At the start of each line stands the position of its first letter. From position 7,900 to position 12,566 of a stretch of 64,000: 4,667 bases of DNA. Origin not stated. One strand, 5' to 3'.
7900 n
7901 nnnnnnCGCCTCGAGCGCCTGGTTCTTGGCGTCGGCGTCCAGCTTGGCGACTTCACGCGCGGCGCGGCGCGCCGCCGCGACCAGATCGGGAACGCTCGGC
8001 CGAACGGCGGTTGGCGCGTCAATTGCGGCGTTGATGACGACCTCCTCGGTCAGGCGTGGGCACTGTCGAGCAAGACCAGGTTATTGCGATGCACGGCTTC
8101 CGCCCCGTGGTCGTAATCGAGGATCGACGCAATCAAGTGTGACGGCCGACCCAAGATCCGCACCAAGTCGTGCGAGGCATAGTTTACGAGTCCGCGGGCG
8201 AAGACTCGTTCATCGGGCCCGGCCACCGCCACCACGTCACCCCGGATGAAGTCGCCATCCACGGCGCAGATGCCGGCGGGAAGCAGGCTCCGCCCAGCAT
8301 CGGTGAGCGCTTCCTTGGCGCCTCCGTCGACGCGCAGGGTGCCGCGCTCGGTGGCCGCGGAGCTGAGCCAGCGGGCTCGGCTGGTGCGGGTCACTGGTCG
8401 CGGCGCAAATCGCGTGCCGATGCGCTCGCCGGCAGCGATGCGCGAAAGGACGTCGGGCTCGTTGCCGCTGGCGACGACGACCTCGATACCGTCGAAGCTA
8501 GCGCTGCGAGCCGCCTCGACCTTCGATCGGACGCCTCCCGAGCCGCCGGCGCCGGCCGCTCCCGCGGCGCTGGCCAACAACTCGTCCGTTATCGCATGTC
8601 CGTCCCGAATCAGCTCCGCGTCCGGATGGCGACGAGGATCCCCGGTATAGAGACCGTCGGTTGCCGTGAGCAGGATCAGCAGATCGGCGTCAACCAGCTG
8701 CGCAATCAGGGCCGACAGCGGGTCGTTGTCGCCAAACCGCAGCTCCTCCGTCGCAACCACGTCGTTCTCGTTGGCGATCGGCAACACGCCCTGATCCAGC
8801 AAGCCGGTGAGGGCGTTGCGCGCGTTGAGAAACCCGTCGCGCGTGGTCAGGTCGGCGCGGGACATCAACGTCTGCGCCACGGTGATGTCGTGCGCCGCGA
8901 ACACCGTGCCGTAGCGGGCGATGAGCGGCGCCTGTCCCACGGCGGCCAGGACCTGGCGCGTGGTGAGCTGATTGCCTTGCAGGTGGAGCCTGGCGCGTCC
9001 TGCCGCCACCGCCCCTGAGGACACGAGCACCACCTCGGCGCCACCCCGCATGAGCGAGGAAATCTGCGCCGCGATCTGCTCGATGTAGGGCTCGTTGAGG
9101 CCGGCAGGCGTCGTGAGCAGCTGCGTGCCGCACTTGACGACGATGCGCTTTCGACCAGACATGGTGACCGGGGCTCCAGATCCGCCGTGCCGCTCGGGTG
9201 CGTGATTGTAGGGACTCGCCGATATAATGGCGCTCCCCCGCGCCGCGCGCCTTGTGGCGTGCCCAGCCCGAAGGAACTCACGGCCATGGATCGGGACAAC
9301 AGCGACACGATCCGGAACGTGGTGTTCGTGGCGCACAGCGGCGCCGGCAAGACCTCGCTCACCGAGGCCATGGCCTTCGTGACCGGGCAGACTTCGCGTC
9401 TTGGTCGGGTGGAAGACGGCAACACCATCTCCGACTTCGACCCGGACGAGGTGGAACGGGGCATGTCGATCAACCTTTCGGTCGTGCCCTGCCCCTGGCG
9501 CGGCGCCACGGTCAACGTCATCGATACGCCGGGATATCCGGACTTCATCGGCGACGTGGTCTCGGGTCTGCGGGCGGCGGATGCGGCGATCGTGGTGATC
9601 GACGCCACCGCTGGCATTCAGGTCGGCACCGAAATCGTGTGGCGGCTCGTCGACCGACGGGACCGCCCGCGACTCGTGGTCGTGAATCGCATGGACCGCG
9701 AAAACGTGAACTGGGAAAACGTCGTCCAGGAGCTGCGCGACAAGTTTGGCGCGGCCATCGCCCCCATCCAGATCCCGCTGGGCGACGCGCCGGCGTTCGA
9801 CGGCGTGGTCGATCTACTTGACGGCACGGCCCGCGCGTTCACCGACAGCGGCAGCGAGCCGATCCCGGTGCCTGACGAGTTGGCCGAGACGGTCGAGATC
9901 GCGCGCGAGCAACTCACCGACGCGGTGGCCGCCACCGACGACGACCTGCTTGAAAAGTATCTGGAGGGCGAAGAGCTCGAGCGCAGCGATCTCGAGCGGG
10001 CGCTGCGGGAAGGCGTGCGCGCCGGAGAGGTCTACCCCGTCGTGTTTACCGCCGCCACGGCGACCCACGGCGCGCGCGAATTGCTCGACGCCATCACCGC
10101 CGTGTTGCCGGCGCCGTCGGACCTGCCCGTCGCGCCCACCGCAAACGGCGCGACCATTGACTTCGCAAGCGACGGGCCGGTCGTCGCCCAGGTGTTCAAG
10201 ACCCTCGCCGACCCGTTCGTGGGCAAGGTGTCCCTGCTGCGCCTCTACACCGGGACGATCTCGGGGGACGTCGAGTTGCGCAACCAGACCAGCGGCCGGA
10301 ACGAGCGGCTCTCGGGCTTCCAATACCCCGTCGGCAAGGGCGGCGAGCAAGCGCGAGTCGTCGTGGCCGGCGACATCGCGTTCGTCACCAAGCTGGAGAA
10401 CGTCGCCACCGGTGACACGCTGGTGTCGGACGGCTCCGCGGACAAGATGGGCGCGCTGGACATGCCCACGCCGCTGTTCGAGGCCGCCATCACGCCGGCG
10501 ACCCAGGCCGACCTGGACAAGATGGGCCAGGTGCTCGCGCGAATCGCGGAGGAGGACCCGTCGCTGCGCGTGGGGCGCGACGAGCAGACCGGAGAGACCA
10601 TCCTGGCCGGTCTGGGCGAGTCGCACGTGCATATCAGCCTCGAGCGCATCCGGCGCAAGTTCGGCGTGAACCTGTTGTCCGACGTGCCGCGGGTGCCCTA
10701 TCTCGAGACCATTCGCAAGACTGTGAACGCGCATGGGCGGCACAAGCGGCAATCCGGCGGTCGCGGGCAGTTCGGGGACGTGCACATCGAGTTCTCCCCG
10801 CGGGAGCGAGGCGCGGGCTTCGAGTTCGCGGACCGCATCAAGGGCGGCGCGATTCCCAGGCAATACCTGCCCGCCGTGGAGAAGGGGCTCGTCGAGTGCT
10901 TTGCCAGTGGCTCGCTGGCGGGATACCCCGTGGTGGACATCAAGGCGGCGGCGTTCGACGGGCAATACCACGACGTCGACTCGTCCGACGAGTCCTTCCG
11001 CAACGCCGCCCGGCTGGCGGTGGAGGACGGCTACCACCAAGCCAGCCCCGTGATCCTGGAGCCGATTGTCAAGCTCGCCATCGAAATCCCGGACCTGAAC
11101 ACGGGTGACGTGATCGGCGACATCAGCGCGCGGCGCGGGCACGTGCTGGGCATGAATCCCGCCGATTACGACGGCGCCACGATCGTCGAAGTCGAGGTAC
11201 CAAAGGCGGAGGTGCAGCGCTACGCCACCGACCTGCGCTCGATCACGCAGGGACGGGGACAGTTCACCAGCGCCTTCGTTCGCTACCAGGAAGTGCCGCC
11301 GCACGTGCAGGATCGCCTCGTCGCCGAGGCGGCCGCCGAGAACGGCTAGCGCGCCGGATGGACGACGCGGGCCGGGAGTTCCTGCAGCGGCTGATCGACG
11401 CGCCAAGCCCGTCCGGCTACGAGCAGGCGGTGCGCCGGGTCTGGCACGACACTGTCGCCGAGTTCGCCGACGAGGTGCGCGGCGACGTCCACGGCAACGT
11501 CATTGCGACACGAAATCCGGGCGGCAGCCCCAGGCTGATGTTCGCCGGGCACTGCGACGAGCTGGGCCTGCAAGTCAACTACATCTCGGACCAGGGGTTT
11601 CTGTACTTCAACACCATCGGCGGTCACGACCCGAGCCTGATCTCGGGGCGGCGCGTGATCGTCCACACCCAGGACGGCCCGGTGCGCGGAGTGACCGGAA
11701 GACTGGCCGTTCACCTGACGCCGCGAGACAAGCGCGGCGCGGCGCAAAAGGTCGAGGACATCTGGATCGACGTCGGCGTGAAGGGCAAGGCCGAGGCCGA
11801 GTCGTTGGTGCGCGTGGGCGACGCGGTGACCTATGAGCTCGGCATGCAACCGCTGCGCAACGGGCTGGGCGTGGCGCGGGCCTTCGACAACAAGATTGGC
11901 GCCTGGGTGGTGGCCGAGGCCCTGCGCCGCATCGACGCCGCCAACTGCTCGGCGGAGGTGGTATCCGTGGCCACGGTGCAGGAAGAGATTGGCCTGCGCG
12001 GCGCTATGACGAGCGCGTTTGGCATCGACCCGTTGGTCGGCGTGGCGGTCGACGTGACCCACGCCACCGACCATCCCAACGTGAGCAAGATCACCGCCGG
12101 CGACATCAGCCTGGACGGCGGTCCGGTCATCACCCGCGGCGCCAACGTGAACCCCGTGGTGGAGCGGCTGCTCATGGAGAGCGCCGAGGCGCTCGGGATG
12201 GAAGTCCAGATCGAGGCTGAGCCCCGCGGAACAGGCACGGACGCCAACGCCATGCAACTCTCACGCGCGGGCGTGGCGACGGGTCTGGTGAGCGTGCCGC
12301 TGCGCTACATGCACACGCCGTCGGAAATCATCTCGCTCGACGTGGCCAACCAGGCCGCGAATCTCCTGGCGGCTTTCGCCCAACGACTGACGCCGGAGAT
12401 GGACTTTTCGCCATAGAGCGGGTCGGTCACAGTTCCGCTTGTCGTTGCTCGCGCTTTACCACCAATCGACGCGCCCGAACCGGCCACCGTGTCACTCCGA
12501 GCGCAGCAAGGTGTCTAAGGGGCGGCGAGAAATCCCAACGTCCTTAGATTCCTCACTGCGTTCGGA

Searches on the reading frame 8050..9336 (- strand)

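Call 13: search_protein_families(library=pfam, proteins=[window:8050-9336:-], max_evalue=0.001)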
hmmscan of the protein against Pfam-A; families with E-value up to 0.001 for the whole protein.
window:8050-9336:- (428 aa): 2 families
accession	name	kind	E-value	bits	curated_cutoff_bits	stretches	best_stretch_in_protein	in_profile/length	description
PF00696.33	AA_kinase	-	1.5e-39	136.5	24.9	1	63-290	1-234/234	Amino acid kinase family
PF01472.26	PUA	-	3.9e-18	65.6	24.8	1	332-405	1-73/74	PUA domain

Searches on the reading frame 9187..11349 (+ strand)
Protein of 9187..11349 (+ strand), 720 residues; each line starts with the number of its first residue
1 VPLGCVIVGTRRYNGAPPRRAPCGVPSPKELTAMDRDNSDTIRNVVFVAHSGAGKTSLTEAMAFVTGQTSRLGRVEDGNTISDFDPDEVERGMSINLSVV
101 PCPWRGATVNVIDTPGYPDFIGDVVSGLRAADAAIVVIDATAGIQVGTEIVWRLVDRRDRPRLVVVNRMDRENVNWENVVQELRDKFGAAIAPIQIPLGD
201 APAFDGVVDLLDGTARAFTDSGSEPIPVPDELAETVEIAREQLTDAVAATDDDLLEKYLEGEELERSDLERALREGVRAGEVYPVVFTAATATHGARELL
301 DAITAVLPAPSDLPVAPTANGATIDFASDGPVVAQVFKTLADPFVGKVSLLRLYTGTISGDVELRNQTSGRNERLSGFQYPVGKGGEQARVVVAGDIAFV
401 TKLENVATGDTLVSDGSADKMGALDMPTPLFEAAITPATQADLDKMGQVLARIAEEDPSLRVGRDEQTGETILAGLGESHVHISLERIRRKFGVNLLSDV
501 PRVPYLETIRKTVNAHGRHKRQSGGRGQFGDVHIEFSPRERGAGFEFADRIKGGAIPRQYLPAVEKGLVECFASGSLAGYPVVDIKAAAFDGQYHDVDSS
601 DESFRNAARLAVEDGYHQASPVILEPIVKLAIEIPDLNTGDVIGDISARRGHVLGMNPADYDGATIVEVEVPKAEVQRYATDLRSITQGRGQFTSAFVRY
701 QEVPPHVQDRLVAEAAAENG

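Call 13: search_protein_families(library=pfam, proteins=[window:9187-11349:+], max_evalue=0.001)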
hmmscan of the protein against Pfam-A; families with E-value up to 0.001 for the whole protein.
window:9187-11349:+ (720 aa): 6 families
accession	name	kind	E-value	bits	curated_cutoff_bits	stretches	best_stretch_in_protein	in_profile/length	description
PF00009.33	GTP_EFTU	-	8.5e-43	146.6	26.5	1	41-308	2-187/188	Elongation factor Tu GTP binding domain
PF03764.24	EFG_IV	-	1.3e-38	131.9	24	1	501-619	1-120/121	Elongation factor G, domain IV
PF14492.12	EFG_III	-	1.6e-25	89.3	27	1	426-496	1-71/75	Elongation Factor G, domain III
PF00679.30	EFG_C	-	4.2e-25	88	27.9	1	623-710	2-88/89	Elongation factor G C-terminus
PF22042.2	EF-G_D2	-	9.5e-09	35.7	27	1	332-414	2-83/84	Elongation factor G domain 2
PF01926.29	MMR_HSR1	-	0.00035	21.1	21.9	0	101-168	40-113/113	50S ribosome-binding GTPase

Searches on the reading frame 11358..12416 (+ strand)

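Call 13: search_protein_families(library=pfam, proteins=[window:11358-12416:+], max_evalue=0.001)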
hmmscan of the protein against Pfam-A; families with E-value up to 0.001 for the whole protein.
window:11358-12416:+ (352 aa): 2 families
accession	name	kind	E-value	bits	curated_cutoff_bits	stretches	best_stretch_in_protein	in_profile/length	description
PF05343.19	Peptidase_M42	-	4.9e-79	265.9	23.2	1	46-336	1-292/292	M42 glutamyl aminopeptidase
PF01546.33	Peptidase_M20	-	3.6e-09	37.2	24.6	1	169-342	26-205/206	Peptidase family M20/M25/M40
